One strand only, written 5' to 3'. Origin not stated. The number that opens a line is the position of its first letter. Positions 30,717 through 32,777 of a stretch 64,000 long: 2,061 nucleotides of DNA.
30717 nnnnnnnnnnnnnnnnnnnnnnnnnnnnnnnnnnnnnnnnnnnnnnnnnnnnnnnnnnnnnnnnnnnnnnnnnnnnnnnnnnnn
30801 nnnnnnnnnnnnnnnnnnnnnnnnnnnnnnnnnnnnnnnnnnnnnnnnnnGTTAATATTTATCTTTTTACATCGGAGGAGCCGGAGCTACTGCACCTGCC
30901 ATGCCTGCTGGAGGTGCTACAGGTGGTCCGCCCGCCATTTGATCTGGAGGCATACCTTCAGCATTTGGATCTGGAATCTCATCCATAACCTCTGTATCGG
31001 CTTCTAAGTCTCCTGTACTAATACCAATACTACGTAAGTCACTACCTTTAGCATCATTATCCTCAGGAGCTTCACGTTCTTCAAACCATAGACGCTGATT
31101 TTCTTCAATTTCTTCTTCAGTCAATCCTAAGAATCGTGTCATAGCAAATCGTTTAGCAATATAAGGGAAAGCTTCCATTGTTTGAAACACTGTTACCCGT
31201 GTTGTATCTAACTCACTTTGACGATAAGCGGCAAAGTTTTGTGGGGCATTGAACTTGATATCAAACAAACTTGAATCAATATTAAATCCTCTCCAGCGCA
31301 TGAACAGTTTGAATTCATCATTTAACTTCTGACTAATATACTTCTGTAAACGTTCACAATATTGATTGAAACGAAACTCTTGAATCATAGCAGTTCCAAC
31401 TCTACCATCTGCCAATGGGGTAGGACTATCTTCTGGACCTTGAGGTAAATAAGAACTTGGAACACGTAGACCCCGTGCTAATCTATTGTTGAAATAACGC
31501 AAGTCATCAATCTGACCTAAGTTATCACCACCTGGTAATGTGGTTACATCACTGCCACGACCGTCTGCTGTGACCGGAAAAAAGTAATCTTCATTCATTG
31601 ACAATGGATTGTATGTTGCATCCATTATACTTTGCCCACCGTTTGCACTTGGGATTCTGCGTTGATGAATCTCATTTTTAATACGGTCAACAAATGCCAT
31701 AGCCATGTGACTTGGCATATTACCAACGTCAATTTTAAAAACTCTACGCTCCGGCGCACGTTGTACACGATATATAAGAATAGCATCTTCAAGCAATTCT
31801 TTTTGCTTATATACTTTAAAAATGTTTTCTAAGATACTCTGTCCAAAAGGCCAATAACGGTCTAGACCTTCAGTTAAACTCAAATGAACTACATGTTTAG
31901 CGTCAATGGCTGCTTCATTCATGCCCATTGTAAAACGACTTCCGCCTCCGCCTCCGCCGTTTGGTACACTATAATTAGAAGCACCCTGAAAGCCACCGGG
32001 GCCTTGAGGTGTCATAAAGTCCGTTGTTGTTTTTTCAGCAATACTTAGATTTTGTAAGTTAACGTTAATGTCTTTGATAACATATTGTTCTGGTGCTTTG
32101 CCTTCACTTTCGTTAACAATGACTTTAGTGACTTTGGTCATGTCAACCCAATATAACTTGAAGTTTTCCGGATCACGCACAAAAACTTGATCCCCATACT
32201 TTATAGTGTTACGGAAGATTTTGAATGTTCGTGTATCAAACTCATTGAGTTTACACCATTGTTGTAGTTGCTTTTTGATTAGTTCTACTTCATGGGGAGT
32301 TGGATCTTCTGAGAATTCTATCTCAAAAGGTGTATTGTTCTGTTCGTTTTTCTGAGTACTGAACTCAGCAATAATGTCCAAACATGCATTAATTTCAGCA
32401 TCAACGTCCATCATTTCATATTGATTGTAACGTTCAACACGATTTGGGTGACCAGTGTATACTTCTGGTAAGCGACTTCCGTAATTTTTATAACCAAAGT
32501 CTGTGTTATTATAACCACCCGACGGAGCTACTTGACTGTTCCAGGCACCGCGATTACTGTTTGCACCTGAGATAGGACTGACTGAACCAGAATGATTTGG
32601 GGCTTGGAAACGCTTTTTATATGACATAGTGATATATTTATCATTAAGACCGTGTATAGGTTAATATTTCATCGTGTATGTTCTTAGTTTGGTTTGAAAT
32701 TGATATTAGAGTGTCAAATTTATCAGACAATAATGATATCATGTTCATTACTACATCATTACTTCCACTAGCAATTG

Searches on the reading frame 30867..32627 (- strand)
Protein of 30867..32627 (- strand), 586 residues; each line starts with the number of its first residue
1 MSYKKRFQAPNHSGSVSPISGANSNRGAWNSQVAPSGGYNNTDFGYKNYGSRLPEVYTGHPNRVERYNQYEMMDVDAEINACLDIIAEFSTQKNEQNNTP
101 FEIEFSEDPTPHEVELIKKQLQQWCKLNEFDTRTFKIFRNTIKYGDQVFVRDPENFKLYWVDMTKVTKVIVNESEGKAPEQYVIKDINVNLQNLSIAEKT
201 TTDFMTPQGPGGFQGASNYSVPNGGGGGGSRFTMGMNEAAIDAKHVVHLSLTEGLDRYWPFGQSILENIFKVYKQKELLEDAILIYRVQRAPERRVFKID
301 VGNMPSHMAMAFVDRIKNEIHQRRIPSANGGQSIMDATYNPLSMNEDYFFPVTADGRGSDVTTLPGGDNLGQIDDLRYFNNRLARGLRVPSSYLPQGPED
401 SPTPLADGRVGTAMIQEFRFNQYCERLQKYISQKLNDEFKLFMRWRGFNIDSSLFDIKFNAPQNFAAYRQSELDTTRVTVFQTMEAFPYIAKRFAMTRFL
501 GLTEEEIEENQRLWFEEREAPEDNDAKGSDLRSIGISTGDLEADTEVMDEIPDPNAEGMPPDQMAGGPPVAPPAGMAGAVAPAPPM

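Call 47: search_protein_families(library=phrogs, proteins=[window:30867-32627:-], max_evalue=0.00001)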
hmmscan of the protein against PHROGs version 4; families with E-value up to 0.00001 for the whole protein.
window:30867-32627:- (586 aa): 1 family
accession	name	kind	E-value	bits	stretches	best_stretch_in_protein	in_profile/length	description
phrog_213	-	head and packaging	2.1e-109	367.5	1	42-527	43-507/528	portal protein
